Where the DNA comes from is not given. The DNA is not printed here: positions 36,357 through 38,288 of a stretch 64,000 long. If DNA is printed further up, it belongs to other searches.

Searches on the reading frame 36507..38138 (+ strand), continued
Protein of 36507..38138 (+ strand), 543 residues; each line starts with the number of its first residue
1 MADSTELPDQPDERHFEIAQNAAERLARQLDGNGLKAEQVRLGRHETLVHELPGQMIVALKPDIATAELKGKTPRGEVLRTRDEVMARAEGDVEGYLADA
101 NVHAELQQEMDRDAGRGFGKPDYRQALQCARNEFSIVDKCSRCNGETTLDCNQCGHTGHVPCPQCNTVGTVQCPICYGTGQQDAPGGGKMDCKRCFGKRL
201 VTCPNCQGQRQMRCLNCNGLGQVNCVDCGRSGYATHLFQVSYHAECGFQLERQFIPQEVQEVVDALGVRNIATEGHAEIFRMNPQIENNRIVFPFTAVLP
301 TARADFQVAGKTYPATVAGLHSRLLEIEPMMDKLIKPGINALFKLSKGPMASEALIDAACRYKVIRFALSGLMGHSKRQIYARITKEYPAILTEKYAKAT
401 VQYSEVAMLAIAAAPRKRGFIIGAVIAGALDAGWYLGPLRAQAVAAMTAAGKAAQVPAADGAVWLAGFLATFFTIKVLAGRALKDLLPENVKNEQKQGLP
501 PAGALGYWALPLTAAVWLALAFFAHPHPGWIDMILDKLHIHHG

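Call 32: find_encoding_contigs(protein=P0219, flank=8000, max_places=2)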
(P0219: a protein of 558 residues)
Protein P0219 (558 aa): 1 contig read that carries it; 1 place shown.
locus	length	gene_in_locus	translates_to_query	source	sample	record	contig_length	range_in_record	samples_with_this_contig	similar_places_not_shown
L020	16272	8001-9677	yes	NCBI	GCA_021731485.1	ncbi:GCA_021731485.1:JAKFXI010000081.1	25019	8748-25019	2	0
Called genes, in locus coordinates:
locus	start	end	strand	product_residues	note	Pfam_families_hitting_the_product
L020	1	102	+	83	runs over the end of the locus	-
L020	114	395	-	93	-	-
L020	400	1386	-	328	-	PF02195:ParB_N, PF17762:HTH_ParB, PF23552:ParB_C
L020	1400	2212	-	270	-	PF10609:ParA, PF13614:AAA_31, PF00142:Fer4_NifH (weak), PF01656:CbiA, PF02374:ArsA_ATPase (weak), PF06564:CBP_BcsQ, PF09140:MipZ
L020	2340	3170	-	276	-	PF00561:Abhydrolase_1, PF12146:Hydrolase_4, PF12697:Abhydrolase_6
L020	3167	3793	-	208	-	PF02527:GidB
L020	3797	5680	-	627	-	PF01134:GIDA, PF12831:FAD_oxidored (weak), PF21680:GIDA_C_1st, PF13932:SAM_GIDA_C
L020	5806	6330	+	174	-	-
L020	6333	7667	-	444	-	PF10396:TrmE_N, PF12631:MnmE_helical, PF00350:Dynamin_N (weak), PF01926:MMR_HSR1, PF02421:FeoB_N (weak)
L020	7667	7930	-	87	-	PF20099:DUF6489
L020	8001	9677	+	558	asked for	PF23733:GRXCR1-2_C (faint)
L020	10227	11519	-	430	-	PF07498:Rho_N, PF07497:Rho_RNA_bind, PF00006:ATP-synt_ab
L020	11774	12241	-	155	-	PF03653:UPF0093, PF05425:CopD (weak)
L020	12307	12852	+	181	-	-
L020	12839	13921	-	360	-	PF00762:Ferrochelatase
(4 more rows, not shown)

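Call 45: search_protein_families(library=pfam, alignment_id=A5, max_evalue=0.01)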
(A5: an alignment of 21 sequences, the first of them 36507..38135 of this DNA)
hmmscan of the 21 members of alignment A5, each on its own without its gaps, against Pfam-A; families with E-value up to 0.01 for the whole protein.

A. member 1, window:36507-38135:+ (543 aa): 0 families

B. families by the number of members that match (of 21 scanned): 8 families
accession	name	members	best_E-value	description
PF25436.1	BSD2_CRD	5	9.1e-05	BSD2 cysteine rich domain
PF23733.2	GRXCR1-2_C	4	3.3e-07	GRXCR1/2, C-terminal domain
PF00684.25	DnaJ_CXXCXGXG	3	0.00015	DnaJ central domain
PF25112.1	zf-AtTam37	1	0.00042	AtTam37 zinc finger region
PF17898.6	GerD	1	0.0022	Spore germination GerD central core domain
PF21002.2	TMEM106_N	1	0.0035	Transmembrane protein 106 N-terminal region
PF15777.11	Anti-TRAP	1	0.0079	Tryptophan RNA-binding attenuator protein inhibitory protein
PF01471.23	PG_binding_1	1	0.0087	Putative peptidoglycan binding domain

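Call 51: find_encoding_contigs(protein=P0140, flank=8000, max_places=2)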
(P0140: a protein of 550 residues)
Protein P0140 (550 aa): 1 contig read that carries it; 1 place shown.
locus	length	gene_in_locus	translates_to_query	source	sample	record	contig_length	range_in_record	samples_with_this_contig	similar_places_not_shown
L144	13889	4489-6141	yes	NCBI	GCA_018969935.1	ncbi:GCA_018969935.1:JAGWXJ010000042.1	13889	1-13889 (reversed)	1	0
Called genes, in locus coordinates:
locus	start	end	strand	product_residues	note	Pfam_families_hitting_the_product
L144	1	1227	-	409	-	PF01134:GIDA, PF07992:Pyr_redox_2 (weak), PF12831:FAD_oxidored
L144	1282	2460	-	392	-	-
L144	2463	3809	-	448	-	PF10396:TrmE_N, PF12631:MnmE_helical, PF00350:Dynamin_N (weak), PF01926:MMR_HSR1, PF02421:FeoB_N (weak)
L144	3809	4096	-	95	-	PF20099:DUF6489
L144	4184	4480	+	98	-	PF01371:Trp_repressor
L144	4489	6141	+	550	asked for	-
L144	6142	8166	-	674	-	PF00015:MCPsignal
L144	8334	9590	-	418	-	PF07498:Rho_N, PF07497:Rho_RNA_bind, PF00006:ATP-synt_ab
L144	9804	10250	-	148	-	PF03653:UPF0093, PF05425:CopD (weak)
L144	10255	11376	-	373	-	PF00762:Ferrochelatase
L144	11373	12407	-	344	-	PF01208:URO-D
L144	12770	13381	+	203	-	-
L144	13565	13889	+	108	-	?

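Call 52: find_encoding_contigs(protein=P0125, flank=8000, max_places=2)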
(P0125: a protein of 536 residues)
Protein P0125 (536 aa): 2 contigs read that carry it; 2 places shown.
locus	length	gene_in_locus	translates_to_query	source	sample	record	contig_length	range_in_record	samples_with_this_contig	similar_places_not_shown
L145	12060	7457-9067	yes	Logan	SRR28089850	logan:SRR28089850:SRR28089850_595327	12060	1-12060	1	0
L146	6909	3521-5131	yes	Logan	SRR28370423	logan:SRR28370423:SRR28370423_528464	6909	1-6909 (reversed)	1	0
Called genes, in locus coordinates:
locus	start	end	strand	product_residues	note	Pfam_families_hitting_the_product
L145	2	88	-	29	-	?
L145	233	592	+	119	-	PF00072:Response_reg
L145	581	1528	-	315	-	PF02195:ParB_N, PF17762:HTH_ParB, PF23552:ParB_C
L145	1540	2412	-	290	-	PF00142:Fer4_NifH (weak), PF02374:ArsA_ATPase (weak), PF06564:CBP_BcsQ, PF09140:MipZ, PF10609:ParA, PF13614:AAA_31, PF01656:CbiA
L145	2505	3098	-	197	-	PF02527:GidB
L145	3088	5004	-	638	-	PF01134:GIDA, PF12831:FAD_oxidored, PF21680:GIDA_C_1st, PF13932:SAM_GIDA_C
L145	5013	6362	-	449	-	PF10396:TrmE_N, PF12631:MnmE_helical, PF00350:Dynamin_N (weak), PF01926:MMR_HSR1, PF02421:FeoB_N (weak)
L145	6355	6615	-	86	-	PF20099:DUF6489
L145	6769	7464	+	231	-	PF01738:DLH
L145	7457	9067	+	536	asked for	-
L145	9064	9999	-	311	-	-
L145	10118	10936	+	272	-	PF01978:TrmB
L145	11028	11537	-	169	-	-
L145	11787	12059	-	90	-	?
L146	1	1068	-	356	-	?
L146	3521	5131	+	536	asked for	-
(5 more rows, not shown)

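Call 53: find_encoding_contigs(protein=P0077, flank=8000, max_places=2)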
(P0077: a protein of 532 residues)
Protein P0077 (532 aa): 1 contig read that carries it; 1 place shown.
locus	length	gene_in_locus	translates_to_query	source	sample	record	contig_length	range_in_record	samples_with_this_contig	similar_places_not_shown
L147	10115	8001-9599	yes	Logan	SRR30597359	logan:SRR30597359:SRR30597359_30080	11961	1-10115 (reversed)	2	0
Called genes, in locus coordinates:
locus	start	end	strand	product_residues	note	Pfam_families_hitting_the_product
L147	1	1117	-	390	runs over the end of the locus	PF02463:SMC_N, PF13175:AAA_15 (weak), PF13476:AAA_23, PF13304:AAA_21 (faint)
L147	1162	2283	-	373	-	PF00712:DNA_pol3_beta, PF02767:DNA_pol3_beta_2, PF02768:DNA_pol3_beta_3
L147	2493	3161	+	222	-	-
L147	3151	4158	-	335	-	PF00478:IMPDH, PF01070:FMN_dh (weak)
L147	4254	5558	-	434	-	PF10396:TrmE_N, PF12631:MnmE_helical, PF00350:Dynamin_N (weak), PF01926:MMR_HSR1, PF02421:FeoB_N (weak), PF13521:AAA_28 (weak)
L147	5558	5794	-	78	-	-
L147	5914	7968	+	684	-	PF03190:Thioredox_DsbH, PF13899:Thioredoxin_7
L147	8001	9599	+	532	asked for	-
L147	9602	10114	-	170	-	?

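Call 55: fold_search(model_id=the predicted structure, library=pdb)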
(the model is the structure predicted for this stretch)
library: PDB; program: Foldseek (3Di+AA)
matches with E <= 10: 462; with E <= 0.001: 0
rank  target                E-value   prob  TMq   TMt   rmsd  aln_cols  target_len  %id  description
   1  6ekb                  3.0e-02  0.98  0.05  0.38   9.3        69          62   28  Crystal structure of the BSD2 homolog of Arabidopsis thaliana (released 2017-12-06)
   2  5d4d_N                9.0e-01  0.02  0.08  0.04  30.4       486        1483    9  Crystal structure of Thermus thermophilus product complex for transcription initiation with NAD and CTP (released 2016-07-06)
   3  5njd_E                9.5e-01  0.11  0.04  0.07  17.6        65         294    6  Structure of Interleukin 23 in complex with Briakinumab FAb (released 2018-01-03)
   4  5tjg_D                9.5e-01  0.03  0.09  0.04  29.5       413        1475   10  Thermus aquaticus delta1.1-sigmaA holoenzyme/downstream-fork promoter complex with an open clamp (released 2017-06-21)
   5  5njd_K                9.9e-01  0.11  0.04  0.07  17.6        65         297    6  Structure of Interleukin 23 in complex with Briakinumab FAb (released 2018-01-03)
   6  4q5s_D                9.9e-01  0.02  0.08  0.04  27.9       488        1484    8  Thermus thermophilus RNA polymerase initially transcribing complex containing 6-mer RNA (released 2014-07-09)
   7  8w8n_D                9.9e-01  0.01  0.08  0.04  30.0       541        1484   11  Thermus thermophilus initiation transcription complex in the pre-translocated state (released 2024-07-24)
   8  5mj3_A                1.0e+00  0.11  0.04  0.07  17.5        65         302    6  INTERLEUKIN-23 COMPLEX WITH AN ANTAGONISTIC ALPHABODY, CRYSTAL FORM 1 (released 2017-01-11)
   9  5nz0                  1.1e+00  0.10  0.09  0.19  20.2       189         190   14  Structure of Transcriptional Regulatory Repressor Protein - EthR from Mycobacterium Tuberculosis in complex with linezol (released 2018-05-30)
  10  5njd_G                1.1e+00  0.10  0.04  0.07  17.6        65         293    6  Structure of Interleukin 23 in complex with Briakinumab FAb (released 2018-01-03)
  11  7ngg                  1.2e+00  0.10  0.10  0.19  20.1       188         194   14  Mycobacterium tuberculosis transcriptional regulator EthR with bound inhibitory compound (released 2022-02-23)
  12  5x21_D                1.2e+00  0.01  0.07  0.04  30.4       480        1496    9  Crystal structure of Thermus thermophilus transcription initiation complex with GpA and pseudouridimycin (PUM) (released 2017-07-05)
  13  8e0n_A                1.3e+00  0.13  0.11  0.25  16.0       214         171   13  Homotrimeric variant of tcTRP9, BGL18 (released 2023-04-12)
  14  6xns_E                1.3e+00  0.09  0.09  0.14  20.0       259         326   13  C3_crown-05 (released 2020-12-23)
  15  5x22_D                1.3e+00  0.01  0.08  0.04  29.6       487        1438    9  Crystal structure of Thermus thermophilus transcription initiation complex with GpA and CMPcPP (released 2017-07-05)
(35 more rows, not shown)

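Call 57: list_cluster_members(proteins=[P0092, P0109, P0118, P0134, P0150, P0170, P0190, P0200, P0210, P0211])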
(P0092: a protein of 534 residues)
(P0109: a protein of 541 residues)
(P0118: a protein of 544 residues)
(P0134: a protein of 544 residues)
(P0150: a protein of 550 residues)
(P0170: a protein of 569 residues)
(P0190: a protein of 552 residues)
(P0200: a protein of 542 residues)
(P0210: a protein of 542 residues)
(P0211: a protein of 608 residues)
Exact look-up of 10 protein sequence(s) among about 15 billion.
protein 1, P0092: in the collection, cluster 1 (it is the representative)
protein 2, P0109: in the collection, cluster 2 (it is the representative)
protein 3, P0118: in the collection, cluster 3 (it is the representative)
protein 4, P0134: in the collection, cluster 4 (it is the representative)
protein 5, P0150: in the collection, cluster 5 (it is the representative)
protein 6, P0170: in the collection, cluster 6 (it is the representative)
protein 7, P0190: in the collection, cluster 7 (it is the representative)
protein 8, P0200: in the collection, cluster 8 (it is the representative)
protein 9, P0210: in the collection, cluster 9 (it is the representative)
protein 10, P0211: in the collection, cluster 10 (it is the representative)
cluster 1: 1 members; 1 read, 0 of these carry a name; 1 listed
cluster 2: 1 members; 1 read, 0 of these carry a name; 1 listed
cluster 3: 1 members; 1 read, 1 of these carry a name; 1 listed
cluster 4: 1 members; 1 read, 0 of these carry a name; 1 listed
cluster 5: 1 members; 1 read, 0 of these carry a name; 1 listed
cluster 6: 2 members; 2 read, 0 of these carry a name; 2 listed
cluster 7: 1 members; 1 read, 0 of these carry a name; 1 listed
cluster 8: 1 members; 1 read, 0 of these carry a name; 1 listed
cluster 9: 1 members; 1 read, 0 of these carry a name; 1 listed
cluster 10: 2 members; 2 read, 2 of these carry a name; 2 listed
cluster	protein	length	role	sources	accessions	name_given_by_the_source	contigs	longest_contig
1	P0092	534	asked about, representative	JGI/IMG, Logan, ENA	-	-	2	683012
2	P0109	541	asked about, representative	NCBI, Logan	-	-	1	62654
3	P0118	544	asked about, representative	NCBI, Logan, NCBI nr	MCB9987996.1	MAG: hypothetical protein H6868_01530 [Rhodospirillales bacterium] | hypothetical protein [Rhodospirillales bacterium]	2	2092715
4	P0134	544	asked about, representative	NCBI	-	-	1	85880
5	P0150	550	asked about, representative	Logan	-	-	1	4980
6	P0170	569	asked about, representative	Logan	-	-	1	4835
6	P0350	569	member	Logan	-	-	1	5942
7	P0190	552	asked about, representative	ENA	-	-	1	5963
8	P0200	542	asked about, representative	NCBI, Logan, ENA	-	-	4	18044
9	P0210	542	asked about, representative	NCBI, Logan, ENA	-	-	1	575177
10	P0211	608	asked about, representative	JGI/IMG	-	hypothetical protein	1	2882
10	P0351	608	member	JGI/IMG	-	hypothetical protein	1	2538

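Call 58: find_encoding_contigs(protein=P0092, flank=8000, max_places=1)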
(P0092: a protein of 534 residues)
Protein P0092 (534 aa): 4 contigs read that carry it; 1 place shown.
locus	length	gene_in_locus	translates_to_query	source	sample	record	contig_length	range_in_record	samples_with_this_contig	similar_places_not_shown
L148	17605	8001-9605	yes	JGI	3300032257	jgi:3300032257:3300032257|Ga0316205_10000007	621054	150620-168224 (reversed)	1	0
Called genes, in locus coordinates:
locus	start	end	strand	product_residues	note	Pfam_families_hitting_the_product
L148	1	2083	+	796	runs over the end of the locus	PF00672:HAMP, PF00512:HisKA, PF02518:HATPase_c, PF00072:Response_reg, PF01627:Hpt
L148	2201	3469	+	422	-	PF12471:GTP_CH_N, PF00925:GTP_cyclohydro2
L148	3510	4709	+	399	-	PF07958:DUF1688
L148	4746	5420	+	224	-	PF14681:UPRTase, PF00156:Pribosyltran (weak)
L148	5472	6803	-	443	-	PF10396:TrmE_N, PF12631:MnmE_helical, PF01926:MMR_HSR1, PF02421:FeoB_N (weak)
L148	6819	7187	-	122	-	-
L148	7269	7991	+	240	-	PF01738:DLH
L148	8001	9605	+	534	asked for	-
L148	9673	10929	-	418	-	PF07498:Rho_N, PF07497:Rho_RNA_bind, PF00006:ATP-synt_ab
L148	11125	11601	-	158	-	PF03653:UPF0093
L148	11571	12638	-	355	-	PF00762:Ferrochelatase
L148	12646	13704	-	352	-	PF01208:URO-D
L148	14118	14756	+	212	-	-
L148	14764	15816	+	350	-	PF03881:Fructosamin_kin (weak), PF01636:APH, PF02958:EcKL (weak)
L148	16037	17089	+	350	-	PF20573:DUF6782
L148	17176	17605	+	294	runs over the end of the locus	PF20573:DUF6782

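Call 59: find_encoding_contigs(protein=P0210, flank=8000, max_places=1)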
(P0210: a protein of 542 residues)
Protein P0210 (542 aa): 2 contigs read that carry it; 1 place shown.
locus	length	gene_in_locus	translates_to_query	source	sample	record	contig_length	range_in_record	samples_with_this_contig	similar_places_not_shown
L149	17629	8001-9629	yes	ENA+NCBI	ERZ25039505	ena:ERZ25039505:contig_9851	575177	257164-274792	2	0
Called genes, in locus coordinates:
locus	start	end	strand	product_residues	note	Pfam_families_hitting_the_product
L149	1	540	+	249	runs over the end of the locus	PF00133:tRNA-synt_1, PF09334:tRNA-synt_1g (weak), PF08264:Anticodon_1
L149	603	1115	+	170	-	PF04390:LptE (weak)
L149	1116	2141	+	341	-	PF06144:DNA_pol3_delta, PF21694:DNA_pol3_delta_C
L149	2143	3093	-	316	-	PF02195:ParB_N, PF17762:HTH_ParB, PF23552:ParB_C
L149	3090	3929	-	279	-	PF10609:ParA, PF00142:Fer4_NifH (weak), PF01656:CbiA, PF02374:ArsA_ATPase (weak), PF06564:CBP_BcsQ (weak), PF09140:MipZ, PF13614:AAA_31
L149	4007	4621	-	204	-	PF02527:GidB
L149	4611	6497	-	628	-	PF01134:GIDA, PF07992:Pyr_redox_2 (weak), PF12831:FAD_oxidored, PF21680:GIDA_C_1st, PF13932:SAM_GIDA_C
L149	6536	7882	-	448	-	PF10396:TrmE_N, PF12631:MnmE_helical, PF00350:Dynamin_N (weak), PF01926:MMR_HSR1, PF02421:FeoB_N (weak)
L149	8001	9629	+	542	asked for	-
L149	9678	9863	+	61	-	-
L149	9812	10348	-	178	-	-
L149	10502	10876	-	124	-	-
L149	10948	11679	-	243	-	PF03734:YkuD (weak)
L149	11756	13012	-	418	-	PF07498:Rho_N, PF07497:Rho_RNA_bind, PF00006:ATP-synt_ab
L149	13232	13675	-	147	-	PF03653:UPF0093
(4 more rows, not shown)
